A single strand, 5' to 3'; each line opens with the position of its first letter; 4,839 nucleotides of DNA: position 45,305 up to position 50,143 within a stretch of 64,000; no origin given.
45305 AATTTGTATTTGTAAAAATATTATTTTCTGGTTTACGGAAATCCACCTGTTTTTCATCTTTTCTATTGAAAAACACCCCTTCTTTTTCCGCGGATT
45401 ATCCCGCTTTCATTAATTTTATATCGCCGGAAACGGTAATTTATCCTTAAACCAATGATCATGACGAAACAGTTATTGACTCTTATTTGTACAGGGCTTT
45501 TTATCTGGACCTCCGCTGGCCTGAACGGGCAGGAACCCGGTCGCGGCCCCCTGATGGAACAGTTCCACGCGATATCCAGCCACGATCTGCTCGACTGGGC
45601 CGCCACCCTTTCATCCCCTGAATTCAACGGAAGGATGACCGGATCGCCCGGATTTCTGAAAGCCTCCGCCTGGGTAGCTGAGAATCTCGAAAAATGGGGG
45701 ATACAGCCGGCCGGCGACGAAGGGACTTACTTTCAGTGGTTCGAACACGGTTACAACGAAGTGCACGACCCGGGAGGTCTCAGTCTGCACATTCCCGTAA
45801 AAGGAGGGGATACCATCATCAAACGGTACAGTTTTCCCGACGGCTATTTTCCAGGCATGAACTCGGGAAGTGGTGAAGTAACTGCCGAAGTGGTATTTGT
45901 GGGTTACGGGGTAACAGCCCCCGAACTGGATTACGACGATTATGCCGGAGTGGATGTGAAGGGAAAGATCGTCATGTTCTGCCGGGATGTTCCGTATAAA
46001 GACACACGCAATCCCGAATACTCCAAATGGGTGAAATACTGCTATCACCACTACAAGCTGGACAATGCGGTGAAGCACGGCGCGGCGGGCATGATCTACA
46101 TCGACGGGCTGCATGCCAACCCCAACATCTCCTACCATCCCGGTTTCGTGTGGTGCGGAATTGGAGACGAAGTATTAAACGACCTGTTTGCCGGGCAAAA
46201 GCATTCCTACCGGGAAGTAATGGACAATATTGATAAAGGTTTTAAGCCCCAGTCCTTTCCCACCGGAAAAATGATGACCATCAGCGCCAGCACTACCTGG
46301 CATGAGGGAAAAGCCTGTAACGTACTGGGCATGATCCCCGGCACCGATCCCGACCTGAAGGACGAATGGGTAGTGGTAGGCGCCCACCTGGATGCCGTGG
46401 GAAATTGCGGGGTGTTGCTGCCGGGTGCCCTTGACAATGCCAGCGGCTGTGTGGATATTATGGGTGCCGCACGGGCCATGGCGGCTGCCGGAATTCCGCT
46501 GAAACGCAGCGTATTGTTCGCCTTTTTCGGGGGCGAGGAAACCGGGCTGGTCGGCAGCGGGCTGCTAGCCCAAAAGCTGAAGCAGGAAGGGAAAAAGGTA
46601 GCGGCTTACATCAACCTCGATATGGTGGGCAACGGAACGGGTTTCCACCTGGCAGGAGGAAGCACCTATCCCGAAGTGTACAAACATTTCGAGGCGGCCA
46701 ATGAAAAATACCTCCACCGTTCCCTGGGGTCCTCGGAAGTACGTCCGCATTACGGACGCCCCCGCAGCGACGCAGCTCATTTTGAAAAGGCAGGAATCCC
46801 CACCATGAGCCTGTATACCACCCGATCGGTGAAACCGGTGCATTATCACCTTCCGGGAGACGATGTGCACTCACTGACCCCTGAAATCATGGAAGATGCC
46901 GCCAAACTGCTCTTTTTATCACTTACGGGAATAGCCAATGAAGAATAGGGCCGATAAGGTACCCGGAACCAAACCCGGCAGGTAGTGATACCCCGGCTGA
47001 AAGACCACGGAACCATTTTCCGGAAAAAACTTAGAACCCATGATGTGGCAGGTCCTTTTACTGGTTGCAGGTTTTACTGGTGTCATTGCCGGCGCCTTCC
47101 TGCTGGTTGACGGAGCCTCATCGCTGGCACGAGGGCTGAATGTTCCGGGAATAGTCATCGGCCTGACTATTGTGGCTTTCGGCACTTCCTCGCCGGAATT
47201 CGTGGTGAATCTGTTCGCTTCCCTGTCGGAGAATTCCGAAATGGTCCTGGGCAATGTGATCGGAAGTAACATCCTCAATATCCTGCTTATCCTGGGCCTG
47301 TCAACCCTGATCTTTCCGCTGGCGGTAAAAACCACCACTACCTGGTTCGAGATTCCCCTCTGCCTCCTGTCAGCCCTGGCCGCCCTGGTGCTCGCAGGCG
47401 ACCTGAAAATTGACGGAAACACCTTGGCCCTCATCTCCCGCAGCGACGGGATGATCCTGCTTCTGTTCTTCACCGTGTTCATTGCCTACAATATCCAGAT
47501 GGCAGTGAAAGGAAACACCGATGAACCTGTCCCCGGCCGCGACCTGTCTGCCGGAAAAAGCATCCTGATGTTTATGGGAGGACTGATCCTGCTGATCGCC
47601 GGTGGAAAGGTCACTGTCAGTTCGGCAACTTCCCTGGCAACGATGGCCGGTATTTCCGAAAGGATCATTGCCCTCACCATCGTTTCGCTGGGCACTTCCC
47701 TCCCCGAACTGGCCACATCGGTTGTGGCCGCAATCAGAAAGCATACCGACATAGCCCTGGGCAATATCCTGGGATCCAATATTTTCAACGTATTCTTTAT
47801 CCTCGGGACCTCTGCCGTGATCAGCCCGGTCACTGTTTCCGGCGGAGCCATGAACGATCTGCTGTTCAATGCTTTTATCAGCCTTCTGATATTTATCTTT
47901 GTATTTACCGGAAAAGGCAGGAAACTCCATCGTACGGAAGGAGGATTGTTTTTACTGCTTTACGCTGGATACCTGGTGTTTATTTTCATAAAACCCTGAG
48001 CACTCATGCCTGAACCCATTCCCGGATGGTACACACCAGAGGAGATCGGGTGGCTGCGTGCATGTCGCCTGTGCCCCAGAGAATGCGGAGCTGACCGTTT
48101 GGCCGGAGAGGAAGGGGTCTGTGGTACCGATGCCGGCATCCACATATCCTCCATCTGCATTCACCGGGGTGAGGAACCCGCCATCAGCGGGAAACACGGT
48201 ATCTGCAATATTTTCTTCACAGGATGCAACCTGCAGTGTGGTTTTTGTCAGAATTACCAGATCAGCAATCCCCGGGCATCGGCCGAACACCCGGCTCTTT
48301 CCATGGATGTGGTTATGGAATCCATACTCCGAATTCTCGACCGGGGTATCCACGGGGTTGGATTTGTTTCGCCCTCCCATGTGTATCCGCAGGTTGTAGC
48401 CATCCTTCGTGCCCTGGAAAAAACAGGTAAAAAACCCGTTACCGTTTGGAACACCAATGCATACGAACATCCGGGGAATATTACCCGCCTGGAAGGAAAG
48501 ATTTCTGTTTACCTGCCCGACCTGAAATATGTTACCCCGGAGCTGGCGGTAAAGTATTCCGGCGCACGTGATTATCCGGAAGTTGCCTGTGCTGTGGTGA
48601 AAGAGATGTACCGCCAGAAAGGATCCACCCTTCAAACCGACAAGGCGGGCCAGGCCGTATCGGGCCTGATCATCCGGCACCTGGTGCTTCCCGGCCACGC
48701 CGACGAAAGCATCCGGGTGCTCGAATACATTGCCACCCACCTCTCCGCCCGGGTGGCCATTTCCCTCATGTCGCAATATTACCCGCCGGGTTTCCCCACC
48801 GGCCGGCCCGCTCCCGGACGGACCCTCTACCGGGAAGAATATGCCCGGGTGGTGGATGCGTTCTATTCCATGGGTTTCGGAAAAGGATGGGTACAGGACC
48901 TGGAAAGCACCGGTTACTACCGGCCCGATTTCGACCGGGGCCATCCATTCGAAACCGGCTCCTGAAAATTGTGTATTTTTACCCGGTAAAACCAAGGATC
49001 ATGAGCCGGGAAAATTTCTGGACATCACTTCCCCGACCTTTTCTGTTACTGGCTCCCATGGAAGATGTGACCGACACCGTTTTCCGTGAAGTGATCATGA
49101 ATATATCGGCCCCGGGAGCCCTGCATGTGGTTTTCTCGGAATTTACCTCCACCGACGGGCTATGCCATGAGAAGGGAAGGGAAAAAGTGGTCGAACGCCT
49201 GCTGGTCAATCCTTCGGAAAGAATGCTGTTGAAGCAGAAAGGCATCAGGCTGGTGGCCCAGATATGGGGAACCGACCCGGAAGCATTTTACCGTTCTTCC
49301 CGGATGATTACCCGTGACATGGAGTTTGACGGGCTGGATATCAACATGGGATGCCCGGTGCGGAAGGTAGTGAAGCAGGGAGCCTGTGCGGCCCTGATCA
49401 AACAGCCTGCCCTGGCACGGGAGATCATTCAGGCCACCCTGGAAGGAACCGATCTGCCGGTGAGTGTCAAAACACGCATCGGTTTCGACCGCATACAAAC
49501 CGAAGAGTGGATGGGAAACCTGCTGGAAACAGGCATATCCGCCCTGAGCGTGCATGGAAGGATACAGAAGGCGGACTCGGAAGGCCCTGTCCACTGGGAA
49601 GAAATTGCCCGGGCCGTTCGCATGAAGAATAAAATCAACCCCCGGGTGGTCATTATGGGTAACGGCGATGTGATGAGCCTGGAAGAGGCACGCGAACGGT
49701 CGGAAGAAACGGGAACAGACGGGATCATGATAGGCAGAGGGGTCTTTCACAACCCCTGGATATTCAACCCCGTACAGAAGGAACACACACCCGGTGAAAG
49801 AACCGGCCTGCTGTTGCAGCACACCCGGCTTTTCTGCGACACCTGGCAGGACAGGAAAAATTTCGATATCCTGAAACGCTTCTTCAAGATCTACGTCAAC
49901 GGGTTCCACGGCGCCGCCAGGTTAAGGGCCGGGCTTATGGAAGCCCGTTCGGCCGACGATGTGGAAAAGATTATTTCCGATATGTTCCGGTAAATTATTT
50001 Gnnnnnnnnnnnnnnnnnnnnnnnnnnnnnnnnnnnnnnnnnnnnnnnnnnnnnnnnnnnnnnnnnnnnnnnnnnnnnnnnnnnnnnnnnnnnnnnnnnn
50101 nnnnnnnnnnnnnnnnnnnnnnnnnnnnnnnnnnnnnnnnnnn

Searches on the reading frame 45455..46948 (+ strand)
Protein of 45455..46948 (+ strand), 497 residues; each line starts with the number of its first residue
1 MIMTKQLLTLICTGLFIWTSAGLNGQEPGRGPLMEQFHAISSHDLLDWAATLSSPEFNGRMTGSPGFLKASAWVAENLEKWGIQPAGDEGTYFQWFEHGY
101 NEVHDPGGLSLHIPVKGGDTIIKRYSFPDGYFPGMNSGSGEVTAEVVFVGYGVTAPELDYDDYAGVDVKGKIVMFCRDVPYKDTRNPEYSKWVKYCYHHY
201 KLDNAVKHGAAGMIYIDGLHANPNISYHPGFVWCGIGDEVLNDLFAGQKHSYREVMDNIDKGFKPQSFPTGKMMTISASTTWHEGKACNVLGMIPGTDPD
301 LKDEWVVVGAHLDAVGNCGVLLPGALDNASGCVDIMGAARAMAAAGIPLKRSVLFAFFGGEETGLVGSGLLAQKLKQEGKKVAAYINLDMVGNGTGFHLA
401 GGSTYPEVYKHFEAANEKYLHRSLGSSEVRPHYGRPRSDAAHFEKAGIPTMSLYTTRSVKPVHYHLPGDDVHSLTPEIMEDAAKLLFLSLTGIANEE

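Call 28: search_protein_families(library=pfam, proteins=[window:45455-46948:+], max_evalue=0.00001)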
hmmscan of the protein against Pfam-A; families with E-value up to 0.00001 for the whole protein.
window:45455-46948:+ (497 aa): 2 families
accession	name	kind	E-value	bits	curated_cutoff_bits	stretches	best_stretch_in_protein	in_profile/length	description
PF04389.22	Peptidase_M28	-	7.4e-37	127.4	21.3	1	289-485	1-188/193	Peptidase family M28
PF01546.33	Peptidase_M20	-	4.9e-06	27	24.6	0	323-453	31-173/206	Peptidase family M20/M25/M40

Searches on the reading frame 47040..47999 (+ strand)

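Call 51: search_protein_families(library=pfam, proteins=[window:47040-47999:+], max_evalue=0.00001)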
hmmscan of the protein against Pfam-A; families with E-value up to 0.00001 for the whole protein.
window:47040-47999:+ (319 aa): 1 family
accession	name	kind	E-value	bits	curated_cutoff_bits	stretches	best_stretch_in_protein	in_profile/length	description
PF01699.29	Na_Ca_ex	-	6.2e-60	202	24.9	2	174-316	2-150/151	Sodium/calcium exchanger protein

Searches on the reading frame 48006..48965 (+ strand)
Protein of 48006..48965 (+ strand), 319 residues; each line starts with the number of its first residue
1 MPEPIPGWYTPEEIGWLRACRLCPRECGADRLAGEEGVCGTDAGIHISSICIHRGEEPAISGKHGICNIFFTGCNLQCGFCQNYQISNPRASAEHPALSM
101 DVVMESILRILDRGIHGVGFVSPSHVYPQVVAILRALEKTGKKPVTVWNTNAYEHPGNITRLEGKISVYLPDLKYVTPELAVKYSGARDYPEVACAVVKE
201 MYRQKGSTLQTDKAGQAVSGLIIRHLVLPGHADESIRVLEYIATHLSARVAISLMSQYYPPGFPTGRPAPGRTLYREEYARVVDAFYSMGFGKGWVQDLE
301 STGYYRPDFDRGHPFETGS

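Call 51: search_protein_families(library=pfam, proteins=[window:48006-48965:+], max_evalue=0.00001)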
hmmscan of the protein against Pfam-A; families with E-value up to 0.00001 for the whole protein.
window:48006-48965:+ (319 aa): 1 family
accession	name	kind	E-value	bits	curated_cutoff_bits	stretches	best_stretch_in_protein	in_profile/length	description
PF04055.27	Radical_SAM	-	4.1e-08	34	29.5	1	69-203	2-138/166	Radical SAM superfamily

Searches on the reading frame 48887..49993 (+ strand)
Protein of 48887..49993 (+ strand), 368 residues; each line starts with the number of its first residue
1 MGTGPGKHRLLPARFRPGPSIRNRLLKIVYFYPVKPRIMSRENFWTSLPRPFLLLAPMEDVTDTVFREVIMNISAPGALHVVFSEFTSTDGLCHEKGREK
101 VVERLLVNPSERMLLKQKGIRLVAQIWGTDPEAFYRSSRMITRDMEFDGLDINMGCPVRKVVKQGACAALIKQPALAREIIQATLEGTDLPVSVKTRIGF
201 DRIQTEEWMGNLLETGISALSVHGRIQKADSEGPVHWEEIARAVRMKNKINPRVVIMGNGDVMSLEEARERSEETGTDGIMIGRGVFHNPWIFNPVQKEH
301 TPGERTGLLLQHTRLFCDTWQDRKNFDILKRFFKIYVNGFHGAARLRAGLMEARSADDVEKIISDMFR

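Call 51: search_protein_families(library=pfam, proteins=[window:48887-49993:+], max_evalue=0.00001)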
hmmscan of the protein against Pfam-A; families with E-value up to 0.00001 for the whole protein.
window:48887-49993:+ (368 aa): 1 family
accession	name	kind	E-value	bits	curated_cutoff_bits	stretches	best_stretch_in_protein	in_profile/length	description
PF01207.24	Dus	-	1.1e-50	172.9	20.4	1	54-359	1-298/311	Dihydrouridine synthase (Dus)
